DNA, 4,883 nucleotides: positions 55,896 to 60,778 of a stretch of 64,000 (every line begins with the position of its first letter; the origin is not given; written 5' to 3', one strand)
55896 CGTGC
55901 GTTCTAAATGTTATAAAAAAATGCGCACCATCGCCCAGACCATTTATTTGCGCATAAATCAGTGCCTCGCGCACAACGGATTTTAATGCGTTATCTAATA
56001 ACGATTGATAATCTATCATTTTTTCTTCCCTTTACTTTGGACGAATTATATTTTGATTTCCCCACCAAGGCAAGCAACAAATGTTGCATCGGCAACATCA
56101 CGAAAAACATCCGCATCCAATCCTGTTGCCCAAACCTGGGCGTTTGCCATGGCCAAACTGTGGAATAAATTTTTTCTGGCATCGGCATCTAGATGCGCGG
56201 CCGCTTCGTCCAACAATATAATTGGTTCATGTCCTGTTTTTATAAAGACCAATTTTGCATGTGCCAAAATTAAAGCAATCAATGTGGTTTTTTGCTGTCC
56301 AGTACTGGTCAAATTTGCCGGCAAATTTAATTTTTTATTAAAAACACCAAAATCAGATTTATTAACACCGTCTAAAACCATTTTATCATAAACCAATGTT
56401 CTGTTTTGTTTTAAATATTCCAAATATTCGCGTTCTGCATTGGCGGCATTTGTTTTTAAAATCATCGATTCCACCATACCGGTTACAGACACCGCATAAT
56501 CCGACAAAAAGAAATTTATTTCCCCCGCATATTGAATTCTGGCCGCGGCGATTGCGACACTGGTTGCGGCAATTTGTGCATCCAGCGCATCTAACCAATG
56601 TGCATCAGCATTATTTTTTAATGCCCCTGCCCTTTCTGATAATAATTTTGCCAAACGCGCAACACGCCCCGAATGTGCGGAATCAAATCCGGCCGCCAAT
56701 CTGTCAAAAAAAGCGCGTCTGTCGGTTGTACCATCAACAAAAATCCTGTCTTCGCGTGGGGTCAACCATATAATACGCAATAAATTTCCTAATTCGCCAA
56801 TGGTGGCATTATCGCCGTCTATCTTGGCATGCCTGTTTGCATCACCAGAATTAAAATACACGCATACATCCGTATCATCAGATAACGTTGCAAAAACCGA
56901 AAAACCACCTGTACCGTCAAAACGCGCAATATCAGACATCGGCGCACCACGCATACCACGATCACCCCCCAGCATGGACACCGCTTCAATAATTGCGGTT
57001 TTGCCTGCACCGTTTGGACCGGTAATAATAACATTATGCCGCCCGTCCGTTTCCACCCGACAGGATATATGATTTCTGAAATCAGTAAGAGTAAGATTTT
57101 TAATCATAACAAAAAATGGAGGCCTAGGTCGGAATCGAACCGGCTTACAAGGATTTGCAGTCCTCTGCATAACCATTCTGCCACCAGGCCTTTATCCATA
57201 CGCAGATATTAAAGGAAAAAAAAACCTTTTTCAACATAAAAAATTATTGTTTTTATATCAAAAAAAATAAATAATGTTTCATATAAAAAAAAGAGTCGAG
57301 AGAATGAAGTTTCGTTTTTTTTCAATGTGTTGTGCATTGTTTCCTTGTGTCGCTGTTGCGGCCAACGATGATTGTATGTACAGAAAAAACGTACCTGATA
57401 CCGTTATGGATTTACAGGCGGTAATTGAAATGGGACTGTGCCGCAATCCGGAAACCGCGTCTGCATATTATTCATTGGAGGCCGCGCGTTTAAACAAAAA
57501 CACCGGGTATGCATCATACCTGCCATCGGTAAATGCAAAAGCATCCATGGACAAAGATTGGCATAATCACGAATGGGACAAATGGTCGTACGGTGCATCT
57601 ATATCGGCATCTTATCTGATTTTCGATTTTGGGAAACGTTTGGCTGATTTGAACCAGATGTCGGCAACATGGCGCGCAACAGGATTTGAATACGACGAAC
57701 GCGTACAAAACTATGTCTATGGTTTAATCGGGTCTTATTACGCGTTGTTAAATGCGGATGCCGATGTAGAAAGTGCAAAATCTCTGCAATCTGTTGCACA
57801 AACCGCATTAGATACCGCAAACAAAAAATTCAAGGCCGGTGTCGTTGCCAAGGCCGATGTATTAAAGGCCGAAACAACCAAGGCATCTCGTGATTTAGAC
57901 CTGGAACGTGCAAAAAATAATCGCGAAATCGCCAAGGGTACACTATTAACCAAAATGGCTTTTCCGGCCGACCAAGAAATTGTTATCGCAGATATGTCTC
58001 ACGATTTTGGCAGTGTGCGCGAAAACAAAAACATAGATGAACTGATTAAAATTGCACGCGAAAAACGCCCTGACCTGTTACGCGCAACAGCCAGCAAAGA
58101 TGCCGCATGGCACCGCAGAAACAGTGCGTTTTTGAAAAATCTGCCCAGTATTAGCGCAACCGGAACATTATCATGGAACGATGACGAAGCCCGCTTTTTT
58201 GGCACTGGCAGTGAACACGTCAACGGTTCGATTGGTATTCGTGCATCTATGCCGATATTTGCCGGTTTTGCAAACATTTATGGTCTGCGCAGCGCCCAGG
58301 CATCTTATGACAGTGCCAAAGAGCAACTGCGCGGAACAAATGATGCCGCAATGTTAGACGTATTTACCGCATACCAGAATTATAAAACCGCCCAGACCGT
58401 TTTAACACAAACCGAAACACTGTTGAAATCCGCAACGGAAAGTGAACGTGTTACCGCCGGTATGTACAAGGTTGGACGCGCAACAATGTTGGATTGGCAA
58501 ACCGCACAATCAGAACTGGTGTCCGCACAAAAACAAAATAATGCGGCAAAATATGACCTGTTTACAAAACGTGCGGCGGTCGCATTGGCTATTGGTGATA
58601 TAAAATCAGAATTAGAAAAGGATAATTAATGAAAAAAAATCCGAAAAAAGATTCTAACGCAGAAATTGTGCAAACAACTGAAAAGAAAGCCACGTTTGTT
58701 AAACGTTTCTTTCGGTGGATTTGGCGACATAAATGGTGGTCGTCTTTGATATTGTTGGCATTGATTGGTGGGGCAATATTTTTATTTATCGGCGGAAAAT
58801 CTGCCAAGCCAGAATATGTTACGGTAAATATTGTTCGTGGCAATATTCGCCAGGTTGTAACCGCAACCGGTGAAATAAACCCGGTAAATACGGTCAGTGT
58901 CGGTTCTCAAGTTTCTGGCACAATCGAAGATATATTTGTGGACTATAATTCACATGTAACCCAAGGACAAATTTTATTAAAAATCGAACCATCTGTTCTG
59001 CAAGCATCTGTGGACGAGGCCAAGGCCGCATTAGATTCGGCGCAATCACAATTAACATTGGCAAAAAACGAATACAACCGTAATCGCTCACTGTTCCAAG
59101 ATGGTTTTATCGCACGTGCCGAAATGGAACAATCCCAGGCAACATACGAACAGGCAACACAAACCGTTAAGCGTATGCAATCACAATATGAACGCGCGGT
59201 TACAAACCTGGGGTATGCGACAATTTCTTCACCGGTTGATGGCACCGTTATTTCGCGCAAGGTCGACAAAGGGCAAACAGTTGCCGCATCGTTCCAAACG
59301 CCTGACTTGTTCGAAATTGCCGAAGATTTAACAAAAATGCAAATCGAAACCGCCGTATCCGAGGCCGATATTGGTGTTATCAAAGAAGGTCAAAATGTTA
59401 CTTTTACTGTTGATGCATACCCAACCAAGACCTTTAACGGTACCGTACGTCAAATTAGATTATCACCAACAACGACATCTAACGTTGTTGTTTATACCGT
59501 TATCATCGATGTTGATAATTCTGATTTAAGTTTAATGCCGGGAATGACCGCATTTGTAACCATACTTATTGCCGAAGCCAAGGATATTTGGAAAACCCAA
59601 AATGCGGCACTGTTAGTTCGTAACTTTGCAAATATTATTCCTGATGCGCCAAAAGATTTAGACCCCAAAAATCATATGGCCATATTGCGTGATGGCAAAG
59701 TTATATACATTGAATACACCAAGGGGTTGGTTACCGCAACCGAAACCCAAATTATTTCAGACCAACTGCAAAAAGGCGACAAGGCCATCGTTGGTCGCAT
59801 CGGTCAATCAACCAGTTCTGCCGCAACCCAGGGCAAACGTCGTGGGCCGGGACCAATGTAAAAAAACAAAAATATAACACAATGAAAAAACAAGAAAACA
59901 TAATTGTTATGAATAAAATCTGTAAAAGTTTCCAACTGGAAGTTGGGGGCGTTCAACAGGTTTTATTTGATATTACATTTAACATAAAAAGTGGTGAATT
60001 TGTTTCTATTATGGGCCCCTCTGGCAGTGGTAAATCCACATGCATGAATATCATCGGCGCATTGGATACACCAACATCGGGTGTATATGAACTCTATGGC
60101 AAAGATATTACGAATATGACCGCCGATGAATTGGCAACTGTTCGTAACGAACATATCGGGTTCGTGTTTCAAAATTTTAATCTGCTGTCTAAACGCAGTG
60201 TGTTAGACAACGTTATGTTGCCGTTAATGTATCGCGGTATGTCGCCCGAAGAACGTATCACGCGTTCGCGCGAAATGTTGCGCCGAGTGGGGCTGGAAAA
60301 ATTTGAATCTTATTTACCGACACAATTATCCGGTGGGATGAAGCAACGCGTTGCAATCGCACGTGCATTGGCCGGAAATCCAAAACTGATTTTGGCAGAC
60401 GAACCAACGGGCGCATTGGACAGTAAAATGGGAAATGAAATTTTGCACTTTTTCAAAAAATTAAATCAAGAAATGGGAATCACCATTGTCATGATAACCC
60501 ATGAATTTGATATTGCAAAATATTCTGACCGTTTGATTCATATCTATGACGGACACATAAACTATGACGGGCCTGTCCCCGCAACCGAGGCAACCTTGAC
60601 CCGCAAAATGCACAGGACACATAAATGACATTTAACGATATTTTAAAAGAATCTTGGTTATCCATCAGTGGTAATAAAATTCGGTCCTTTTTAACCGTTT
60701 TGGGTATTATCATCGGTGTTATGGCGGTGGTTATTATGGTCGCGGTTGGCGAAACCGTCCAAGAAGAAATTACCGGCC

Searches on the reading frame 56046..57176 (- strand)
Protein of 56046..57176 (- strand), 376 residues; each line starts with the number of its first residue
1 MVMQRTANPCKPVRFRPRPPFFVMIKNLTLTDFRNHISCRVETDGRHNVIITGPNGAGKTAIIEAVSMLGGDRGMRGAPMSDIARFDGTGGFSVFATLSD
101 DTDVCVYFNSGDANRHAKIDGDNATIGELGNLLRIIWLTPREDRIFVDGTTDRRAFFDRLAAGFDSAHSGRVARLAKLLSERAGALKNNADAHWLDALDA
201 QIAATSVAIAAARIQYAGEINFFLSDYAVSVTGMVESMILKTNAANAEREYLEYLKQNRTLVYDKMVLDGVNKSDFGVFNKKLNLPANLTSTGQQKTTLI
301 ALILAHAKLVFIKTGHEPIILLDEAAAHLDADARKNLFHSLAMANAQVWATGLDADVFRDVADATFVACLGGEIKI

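Call 22: search_protein_families(library=pfam, proteins=[window:56046-57176:-], max_evalue=0.001)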
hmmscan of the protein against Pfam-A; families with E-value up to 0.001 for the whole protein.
window:56046-57176:- (376 aa): 5 families
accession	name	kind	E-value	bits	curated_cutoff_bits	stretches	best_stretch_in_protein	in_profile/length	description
PF02463.25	SMC_N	-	8e-19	68.4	40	1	24-361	1-205/220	RecF/RecN/SMC N terminal domain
PF13304.12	AAA_21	-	5.6e-09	36.9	27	1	50-344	3-286/304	AAA domain, putative AbiEii toxin, Type IV TA system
PF13175.12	AAA_15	-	1.5e-06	28.5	32.1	0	24-68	1-45/374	AAA ATPase domain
PF13476.12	AAA_23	-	6.8e-06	27.3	27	1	28-68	2-41/201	AAA domain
PF13555.12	AAA_29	-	0.00014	22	27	1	39-69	17-45/61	P-loop containing region of AAA domain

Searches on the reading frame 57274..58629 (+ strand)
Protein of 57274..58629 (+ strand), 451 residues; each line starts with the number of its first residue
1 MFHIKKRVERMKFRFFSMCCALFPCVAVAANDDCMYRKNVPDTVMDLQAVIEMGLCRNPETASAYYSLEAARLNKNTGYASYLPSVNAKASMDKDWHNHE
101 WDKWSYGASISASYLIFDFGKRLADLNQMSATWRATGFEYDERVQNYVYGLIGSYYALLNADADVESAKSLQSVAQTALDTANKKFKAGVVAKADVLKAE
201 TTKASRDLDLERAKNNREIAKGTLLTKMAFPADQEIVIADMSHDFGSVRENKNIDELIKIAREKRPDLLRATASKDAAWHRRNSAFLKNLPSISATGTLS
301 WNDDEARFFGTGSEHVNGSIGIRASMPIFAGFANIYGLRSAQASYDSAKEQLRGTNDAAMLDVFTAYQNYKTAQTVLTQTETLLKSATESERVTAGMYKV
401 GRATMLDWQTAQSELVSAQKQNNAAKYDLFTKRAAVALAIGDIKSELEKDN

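Call 22: search_protein_families(library=pfam, proteins=[window:57274-58629:+], max_evalue=0.001)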
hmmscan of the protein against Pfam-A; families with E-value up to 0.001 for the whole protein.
window:57274-58629:+ (451 aa): 1 family
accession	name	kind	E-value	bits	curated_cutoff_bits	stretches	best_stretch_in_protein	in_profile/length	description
PF02321.23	OEP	-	9.7e-56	189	22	2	255-441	2-187/187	Outer membrane efflux protein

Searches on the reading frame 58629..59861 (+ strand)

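Call 22: search_protein_families(library=pfam, proteins=[window:58629-59861:+], max_evalue=0.001)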
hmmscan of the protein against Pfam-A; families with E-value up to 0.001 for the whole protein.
window:58629-59861:+ (410 aa): 4 families
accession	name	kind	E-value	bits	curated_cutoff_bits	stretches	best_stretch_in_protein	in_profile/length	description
PF16576.10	HlyD_D23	-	1.7e-23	83.5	30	1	77-308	6-214/214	Barrel-sandwich domain of CusB or HlyD membrane-fusion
PF13437.12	HlyD_3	-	2.5e-17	64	22.2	1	198-305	1-106/106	HlyD family secretion protein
PF00364.28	Biotin_lipoyl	-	2.7e-05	24.3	22.1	0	89-119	43-73/73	Biotin-requiring enzyme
PF13533.13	Biotin_lipoyl_2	-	0.00013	22.2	29.8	1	90-120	2-32/32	Biotin-lipoyl like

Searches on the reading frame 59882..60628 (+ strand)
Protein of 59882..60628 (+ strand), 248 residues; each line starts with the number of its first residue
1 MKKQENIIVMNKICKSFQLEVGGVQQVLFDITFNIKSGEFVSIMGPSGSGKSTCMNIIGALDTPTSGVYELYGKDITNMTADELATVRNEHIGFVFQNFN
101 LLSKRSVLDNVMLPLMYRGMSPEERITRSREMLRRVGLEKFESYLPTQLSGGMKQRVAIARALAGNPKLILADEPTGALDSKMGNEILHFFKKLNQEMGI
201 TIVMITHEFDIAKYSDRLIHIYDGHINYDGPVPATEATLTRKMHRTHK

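Call 22: search_protein_families(library=pfam, proteins=[window:59882-60628:+], max_evalue=0.001)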
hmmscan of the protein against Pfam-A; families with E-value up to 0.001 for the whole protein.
window:59882-60628:+ (248 aa): 3 families
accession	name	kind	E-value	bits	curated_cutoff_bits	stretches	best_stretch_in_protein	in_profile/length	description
PF00005.33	ABC_tran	-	6.3e-32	111.5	25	1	29-176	2-136/137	ABC transporter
PF02463.25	SMC_N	-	5e-05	23.3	40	0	38-223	24-213/220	RecF/RecN/SMC N terminal domain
PF13401.12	AAA_22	-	0.00089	20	27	0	38-207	5-123/130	AAA domain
